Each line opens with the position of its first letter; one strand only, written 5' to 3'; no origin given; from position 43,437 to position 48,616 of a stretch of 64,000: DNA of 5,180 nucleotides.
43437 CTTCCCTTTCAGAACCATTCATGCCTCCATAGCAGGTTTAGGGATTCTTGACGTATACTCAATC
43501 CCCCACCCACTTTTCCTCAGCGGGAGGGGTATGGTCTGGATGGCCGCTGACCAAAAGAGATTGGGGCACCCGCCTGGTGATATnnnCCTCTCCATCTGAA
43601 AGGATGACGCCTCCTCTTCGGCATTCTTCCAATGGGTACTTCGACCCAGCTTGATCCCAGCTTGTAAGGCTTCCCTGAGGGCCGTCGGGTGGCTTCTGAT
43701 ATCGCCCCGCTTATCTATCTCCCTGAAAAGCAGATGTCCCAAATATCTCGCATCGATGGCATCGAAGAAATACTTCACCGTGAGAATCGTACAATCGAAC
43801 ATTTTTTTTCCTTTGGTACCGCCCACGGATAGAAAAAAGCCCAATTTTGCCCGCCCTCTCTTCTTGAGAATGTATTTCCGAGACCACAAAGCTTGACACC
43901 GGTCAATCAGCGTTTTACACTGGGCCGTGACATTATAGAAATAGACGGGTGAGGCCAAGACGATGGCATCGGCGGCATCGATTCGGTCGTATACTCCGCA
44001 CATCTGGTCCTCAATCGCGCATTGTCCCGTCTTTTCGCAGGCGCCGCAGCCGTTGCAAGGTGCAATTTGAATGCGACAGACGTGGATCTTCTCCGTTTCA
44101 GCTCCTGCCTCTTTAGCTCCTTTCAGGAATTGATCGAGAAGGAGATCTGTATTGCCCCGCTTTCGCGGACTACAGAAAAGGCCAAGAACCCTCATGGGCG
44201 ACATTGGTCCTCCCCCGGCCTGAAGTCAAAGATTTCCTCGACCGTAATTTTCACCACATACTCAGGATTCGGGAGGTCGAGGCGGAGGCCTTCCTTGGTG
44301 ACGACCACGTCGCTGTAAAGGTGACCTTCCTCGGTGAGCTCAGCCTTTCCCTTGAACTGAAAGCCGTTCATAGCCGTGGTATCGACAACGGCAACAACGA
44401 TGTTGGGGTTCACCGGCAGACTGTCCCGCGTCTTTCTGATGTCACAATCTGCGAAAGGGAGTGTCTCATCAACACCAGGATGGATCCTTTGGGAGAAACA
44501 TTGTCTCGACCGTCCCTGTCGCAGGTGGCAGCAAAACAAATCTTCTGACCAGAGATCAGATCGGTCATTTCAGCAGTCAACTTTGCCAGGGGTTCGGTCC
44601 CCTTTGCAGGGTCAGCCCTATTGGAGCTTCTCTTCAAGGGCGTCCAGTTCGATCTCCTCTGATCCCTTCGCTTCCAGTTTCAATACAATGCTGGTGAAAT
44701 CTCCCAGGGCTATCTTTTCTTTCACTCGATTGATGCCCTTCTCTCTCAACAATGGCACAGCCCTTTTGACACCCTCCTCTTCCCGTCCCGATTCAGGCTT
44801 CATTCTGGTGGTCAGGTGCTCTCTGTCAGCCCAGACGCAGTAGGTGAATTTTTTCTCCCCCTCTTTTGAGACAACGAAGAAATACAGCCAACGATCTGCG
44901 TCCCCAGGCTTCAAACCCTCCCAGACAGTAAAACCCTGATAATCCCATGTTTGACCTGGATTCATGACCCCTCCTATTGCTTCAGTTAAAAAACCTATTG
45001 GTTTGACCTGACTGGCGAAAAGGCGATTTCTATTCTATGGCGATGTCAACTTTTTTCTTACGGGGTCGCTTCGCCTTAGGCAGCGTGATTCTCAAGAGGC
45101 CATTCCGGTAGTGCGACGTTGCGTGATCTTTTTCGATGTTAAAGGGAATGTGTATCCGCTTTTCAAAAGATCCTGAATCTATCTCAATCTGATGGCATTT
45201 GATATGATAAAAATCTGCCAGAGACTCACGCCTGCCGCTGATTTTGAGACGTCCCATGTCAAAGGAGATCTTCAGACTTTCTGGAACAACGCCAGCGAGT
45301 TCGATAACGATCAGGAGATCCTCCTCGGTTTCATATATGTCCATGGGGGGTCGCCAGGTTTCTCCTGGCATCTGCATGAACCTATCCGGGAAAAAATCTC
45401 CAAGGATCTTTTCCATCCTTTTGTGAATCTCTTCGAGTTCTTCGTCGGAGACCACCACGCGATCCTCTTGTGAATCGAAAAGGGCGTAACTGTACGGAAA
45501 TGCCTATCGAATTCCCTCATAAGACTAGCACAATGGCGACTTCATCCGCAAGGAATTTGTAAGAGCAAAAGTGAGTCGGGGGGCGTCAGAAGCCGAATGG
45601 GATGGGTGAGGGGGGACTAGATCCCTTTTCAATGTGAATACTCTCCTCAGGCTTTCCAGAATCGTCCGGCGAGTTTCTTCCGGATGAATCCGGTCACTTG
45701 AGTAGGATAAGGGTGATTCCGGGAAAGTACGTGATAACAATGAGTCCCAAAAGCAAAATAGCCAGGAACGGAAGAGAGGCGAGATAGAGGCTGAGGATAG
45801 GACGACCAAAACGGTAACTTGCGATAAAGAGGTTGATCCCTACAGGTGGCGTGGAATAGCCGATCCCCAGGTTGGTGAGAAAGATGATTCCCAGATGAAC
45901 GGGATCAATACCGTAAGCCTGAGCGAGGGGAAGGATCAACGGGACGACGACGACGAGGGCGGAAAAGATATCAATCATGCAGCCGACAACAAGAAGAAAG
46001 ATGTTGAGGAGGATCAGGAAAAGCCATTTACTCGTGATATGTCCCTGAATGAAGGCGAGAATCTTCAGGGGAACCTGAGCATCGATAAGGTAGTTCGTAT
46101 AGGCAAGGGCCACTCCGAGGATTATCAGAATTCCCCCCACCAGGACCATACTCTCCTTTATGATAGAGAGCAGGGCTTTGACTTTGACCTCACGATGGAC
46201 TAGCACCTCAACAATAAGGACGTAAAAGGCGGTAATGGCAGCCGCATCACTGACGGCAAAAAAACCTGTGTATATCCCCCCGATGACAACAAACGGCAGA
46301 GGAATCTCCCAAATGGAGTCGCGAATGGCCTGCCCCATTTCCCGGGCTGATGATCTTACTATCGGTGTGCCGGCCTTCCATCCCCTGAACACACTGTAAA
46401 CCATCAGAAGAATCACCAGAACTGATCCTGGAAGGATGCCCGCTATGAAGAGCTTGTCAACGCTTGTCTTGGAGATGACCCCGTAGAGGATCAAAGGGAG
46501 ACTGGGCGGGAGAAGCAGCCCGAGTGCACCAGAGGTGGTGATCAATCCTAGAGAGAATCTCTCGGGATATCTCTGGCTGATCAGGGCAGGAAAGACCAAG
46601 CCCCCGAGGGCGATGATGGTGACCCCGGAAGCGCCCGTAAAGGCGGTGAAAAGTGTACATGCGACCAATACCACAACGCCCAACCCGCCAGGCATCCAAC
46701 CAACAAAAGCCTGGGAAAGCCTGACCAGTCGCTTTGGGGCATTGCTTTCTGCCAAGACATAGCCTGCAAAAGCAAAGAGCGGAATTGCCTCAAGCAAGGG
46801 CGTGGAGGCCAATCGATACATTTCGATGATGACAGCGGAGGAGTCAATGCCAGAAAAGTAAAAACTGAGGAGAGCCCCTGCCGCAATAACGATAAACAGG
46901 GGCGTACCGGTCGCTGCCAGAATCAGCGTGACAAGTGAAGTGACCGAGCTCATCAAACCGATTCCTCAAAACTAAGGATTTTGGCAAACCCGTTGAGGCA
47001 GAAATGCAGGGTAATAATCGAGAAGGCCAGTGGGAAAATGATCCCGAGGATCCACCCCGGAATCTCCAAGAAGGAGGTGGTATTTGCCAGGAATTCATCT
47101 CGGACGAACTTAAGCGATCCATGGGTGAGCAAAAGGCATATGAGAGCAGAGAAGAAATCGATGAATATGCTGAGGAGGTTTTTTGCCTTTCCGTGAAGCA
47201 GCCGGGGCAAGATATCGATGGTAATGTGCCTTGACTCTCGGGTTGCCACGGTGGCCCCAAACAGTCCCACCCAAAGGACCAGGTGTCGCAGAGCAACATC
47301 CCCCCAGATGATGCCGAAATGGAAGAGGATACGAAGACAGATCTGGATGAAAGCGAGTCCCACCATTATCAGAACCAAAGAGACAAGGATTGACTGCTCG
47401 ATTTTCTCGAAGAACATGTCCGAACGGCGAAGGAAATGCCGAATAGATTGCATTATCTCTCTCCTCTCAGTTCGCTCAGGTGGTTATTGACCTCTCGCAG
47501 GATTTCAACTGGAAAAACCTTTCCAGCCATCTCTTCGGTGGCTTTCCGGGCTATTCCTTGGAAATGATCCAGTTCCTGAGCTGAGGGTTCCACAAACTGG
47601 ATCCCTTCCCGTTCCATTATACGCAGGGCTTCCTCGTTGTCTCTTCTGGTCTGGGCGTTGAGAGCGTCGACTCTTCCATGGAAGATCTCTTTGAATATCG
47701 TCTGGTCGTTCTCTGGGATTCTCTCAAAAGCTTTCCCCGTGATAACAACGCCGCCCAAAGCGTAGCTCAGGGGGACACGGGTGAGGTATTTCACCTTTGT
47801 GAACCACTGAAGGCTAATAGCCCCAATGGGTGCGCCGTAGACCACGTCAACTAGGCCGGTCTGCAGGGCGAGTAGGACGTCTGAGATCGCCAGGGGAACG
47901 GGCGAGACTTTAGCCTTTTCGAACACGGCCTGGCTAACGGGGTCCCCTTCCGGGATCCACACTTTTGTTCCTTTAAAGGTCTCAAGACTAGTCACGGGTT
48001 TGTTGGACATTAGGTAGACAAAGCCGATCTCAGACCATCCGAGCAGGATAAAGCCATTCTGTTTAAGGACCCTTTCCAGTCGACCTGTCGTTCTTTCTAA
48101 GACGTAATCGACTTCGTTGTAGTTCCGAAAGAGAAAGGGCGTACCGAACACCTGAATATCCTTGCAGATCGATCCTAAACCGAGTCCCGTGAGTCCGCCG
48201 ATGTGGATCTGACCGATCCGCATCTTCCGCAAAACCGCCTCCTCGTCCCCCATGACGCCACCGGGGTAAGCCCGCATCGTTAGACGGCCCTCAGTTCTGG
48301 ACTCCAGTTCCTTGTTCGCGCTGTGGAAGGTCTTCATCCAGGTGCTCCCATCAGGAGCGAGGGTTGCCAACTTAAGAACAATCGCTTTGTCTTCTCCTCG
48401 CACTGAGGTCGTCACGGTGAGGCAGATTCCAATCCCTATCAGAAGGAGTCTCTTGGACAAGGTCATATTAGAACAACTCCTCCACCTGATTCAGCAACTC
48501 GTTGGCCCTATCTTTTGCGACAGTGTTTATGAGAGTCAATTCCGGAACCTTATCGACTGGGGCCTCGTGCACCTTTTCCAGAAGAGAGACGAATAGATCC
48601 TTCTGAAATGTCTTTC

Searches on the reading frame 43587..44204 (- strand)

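Call 19: search_protein_families(library=pfam, proteins=[window:43587-44204:-], max_evalue=0.0001)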
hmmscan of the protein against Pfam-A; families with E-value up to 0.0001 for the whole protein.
window:43587-44204:- (206 aa): 2 families
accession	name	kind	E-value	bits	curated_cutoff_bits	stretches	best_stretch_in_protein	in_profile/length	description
PF03358.20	FMN_red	-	1.6e-24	86.6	24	1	4-131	1-119/152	NADPH-dependent FMN reductase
PF02525.22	Flavodoxin_2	-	1.6e-12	48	27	1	4-168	1-183/198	Flavodoxin-like fold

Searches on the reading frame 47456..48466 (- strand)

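Call 19: search_protein_families(library=pfam, proteins=[window:47456-48466:-], max_evalue=0.0001)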
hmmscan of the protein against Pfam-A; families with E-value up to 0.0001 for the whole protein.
window:47456-48466:- (337 aa): 1 family
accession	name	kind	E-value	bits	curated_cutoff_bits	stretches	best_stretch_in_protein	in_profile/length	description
PF03480.18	DctP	-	4.4e-41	141.5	23.4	1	34-313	2-282/286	Bacterial extracellular solute-binding protein, family 7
